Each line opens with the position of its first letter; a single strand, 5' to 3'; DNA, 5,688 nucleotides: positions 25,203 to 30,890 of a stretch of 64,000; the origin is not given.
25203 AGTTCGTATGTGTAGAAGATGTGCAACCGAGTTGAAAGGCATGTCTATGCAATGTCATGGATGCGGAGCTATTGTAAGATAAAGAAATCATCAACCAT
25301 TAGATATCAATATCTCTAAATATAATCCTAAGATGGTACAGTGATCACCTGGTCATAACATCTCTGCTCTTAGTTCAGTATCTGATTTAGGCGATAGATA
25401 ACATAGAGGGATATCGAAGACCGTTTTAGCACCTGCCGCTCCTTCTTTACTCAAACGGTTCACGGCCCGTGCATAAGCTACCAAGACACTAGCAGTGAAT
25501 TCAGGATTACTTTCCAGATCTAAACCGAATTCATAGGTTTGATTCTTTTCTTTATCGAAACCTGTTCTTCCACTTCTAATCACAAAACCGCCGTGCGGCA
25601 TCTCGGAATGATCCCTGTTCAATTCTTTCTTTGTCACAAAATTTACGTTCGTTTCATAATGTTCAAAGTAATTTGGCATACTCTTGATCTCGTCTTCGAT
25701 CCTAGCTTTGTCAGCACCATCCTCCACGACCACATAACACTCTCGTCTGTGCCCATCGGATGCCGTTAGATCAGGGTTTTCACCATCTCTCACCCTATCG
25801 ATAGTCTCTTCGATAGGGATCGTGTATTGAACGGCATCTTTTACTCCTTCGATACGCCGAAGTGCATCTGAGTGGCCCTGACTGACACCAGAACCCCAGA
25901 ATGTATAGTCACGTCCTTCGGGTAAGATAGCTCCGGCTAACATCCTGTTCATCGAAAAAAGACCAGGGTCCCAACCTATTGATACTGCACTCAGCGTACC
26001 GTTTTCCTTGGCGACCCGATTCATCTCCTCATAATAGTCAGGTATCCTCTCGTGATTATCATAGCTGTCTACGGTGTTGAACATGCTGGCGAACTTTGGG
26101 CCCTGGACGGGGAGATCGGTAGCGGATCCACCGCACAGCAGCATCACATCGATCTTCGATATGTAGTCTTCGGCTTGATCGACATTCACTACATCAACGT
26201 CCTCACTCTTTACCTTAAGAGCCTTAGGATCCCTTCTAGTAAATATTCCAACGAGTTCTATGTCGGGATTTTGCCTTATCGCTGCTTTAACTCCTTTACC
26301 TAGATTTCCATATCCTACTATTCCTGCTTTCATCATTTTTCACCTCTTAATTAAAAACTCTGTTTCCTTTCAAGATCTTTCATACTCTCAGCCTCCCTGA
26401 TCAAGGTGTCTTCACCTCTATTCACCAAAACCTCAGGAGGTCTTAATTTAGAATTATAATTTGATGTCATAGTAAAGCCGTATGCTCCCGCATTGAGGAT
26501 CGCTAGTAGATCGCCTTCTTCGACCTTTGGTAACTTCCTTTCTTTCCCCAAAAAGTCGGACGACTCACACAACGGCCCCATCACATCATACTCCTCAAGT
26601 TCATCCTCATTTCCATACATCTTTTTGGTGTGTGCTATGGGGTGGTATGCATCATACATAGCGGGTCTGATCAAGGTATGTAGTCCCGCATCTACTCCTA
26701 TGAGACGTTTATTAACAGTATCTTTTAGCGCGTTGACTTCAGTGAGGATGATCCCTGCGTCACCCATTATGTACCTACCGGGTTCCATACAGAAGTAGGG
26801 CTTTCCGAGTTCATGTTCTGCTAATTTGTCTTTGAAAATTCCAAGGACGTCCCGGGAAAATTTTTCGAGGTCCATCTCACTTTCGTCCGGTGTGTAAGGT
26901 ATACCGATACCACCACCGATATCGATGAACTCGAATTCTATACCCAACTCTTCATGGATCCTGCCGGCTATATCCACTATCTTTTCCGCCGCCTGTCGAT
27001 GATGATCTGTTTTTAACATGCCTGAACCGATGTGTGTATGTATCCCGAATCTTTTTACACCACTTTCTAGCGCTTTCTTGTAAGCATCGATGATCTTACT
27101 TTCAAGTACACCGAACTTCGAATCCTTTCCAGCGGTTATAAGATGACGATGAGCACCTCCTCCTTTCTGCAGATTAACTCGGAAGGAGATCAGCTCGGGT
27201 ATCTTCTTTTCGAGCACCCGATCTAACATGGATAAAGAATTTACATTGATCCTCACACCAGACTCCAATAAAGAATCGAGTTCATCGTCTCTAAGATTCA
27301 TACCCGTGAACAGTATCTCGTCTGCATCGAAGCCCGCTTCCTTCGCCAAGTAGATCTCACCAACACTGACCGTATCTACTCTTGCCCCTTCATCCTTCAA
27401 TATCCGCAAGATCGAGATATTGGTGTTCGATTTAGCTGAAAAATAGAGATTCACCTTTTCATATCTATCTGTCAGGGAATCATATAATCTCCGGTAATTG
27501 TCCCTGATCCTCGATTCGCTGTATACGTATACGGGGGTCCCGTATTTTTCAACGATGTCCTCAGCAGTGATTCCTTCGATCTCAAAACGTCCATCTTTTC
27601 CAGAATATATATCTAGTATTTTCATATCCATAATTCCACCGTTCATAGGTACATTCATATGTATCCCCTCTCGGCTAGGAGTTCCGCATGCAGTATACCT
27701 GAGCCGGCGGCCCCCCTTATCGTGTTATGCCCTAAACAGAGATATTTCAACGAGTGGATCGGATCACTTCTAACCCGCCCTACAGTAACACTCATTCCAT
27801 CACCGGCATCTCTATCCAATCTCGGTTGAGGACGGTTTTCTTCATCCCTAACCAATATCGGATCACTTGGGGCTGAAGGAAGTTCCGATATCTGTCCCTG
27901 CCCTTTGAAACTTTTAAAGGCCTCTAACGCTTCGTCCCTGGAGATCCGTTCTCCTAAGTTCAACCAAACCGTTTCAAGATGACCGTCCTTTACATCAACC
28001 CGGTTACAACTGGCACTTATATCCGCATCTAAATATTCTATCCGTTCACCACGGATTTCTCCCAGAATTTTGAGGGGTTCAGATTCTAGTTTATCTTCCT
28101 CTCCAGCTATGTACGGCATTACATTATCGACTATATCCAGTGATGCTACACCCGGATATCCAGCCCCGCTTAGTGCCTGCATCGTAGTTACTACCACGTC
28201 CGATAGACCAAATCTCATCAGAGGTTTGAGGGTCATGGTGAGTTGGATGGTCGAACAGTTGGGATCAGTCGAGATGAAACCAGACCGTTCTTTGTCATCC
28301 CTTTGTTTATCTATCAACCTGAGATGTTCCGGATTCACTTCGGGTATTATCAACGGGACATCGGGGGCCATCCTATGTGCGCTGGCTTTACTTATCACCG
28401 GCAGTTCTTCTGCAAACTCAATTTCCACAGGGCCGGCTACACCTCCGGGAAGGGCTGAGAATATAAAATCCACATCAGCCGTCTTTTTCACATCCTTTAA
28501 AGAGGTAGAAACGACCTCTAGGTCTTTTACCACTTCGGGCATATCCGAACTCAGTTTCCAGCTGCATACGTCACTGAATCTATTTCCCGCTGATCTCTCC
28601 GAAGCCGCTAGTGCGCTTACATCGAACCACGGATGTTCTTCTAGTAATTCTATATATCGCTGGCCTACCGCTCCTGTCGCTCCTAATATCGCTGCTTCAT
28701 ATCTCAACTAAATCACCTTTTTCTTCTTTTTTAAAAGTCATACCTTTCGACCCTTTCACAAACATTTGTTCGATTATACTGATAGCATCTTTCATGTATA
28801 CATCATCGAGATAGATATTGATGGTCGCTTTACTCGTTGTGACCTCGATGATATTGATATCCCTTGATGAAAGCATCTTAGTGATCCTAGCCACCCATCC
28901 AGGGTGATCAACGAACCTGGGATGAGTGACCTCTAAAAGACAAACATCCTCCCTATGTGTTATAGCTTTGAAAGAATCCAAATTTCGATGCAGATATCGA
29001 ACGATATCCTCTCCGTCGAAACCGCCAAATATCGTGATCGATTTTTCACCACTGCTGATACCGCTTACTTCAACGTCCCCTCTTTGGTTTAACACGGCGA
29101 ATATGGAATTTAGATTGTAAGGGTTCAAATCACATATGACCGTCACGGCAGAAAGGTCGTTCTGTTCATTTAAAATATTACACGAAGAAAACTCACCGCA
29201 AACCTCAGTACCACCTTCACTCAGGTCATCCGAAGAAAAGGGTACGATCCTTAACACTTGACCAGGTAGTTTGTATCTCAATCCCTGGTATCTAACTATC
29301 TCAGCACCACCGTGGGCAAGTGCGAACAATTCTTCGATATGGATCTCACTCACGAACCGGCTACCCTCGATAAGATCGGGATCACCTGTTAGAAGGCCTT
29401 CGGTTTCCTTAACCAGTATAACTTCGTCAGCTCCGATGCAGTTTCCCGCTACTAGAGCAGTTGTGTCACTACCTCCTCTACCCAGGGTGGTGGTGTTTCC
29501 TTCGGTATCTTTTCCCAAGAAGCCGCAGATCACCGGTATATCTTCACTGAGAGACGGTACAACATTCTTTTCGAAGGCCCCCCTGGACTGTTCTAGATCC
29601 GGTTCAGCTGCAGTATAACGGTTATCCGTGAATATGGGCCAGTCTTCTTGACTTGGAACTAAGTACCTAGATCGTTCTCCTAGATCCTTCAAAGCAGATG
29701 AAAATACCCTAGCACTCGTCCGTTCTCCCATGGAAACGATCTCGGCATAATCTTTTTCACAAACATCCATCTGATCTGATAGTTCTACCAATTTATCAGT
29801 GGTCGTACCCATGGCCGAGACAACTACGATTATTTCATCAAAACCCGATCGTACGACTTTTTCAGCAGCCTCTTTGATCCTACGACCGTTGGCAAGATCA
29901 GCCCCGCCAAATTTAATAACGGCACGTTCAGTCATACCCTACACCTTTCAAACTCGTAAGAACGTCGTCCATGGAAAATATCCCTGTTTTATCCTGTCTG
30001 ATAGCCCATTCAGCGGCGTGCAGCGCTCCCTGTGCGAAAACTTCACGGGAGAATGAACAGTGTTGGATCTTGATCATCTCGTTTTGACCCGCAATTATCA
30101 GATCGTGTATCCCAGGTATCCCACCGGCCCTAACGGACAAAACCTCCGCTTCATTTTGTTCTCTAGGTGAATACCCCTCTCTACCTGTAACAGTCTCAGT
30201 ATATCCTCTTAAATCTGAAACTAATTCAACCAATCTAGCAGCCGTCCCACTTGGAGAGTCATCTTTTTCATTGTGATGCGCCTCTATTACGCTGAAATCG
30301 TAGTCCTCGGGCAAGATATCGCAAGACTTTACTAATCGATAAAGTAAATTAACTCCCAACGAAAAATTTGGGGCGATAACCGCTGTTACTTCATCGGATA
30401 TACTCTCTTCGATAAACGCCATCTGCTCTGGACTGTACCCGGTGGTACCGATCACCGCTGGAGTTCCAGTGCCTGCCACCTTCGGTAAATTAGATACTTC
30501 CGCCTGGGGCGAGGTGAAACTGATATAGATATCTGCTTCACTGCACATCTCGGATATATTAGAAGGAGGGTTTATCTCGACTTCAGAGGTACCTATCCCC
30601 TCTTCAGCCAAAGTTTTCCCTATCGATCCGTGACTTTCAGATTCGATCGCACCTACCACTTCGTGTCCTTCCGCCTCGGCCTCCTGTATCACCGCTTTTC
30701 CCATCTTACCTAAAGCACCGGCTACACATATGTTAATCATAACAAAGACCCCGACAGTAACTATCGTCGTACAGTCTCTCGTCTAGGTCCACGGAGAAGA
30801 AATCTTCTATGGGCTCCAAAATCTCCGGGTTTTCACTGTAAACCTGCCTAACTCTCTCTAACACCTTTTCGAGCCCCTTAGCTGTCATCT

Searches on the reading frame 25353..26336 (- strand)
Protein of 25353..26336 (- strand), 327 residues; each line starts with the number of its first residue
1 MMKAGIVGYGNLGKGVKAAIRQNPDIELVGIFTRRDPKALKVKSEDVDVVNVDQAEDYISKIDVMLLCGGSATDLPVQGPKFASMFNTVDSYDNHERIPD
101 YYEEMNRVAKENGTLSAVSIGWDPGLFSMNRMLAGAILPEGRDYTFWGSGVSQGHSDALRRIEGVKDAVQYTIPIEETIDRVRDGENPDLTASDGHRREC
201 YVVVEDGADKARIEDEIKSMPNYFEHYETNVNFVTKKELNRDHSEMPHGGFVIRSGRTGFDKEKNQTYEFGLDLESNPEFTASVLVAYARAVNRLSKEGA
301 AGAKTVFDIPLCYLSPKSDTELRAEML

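Call 36: search_protein_families(library=pfam, proteins=[window:25353-26336:-], max_evalue=0.0001)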
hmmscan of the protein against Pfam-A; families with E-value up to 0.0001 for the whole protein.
window:25353-26336:- (327 aa): 1 family
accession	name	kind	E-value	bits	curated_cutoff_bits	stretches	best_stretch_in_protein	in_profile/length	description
PF16654.10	DAPDH_C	-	8.6e-74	247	30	1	121-276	1-154/154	Diaminopimelic acid dehydrogenase C-terminal domain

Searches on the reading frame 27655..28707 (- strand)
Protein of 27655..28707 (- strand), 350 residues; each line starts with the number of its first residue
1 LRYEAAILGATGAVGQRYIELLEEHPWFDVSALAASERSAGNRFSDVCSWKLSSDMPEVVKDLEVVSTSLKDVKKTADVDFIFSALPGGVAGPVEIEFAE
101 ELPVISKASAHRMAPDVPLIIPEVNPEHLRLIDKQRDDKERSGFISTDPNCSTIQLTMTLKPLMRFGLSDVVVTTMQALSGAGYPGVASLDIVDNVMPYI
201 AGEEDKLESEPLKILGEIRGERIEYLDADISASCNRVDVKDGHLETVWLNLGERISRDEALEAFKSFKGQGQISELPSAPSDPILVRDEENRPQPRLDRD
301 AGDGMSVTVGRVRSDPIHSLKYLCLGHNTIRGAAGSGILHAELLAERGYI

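Call 36: search_protein_families(library=pfam, proteins=[window:27655-28707:-], max_evalue=0.0001)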
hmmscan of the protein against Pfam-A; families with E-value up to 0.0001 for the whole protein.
window:27655-28707:- (350 aa): 2 families
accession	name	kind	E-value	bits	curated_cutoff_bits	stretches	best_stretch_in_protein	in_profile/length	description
PF02774.23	Semialdhyde_dhC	-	7.4e-34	117.9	26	1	160-330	1-183/184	Semialdehyde dehydrogenase, dimerisation domain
PF01118.30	Semialdhyde_dh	-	1.3e-30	106.7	26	1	5-130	2-119/121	Semialdehyde dehydrogenase, NAD binding domain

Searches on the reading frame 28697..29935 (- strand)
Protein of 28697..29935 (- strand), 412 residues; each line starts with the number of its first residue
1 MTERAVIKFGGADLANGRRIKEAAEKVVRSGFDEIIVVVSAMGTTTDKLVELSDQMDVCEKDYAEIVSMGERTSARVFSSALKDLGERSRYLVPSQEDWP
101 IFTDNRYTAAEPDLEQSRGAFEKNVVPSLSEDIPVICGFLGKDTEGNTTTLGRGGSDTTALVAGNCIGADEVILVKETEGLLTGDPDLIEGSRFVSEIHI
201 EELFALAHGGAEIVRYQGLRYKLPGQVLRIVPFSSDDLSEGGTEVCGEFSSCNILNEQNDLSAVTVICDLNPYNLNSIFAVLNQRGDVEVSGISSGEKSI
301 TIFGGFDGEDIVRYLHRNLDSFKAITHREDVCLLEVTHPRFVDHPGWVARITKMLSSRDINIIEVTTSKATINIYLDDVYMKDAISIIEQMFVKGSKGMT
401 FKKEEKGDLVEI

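Call 36: search_protein_families(library=pfam, proteins=[window:28697-29935:-], max_evalue=0.0001)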
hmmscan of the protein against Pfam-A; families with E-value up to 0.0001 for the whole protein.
window:28697-29935:- (412 aa): 2 families
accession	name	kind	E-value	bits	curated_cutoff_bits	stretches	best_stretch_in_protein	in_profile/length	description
PF00696.33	AA_kinase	-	4.8e-33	115.3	24.9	1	4-212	2-213/234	Amino acid kinase family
PF22468.2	ACT_9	-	1.1e-05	25.5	27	0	342-392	9-61/61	ACT domain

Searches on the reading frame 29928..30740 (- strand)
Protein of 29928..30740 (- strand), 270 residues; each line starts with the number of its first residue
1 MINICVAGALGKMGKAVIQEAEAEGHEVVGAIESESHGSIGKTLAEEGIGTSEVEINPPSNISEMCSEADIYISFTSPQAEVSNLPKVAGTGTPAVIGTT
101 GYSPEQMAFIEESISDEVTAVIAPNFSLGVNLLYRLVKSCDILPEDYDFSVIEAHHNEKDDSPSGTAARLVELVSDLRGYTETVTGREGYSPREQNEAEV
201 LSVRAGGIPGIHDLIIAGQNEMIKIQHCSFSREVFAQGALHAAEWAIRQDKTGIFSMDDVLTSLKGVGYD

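Call 36: search_protein_families(library=pfam, proteins=[window:29928-30740:-], max_evalue=0.0001)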
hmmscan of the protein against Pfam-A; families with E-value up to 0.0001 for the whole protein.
window:29928-30740:- (270 aa): 2 families
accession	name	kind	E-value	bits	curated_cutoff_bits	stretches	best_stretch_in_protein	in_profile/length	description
PF05173.19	DapB_C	-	2.2e-35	121.8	27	1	129-261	1-121/121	Dihydrodipicolinate reductase, C-terminus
PF01113.26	DapB_N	-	8.1e-27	94.2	25.6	1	2-126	1-124/124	Dihydrodipicolinate reductase, N-terminus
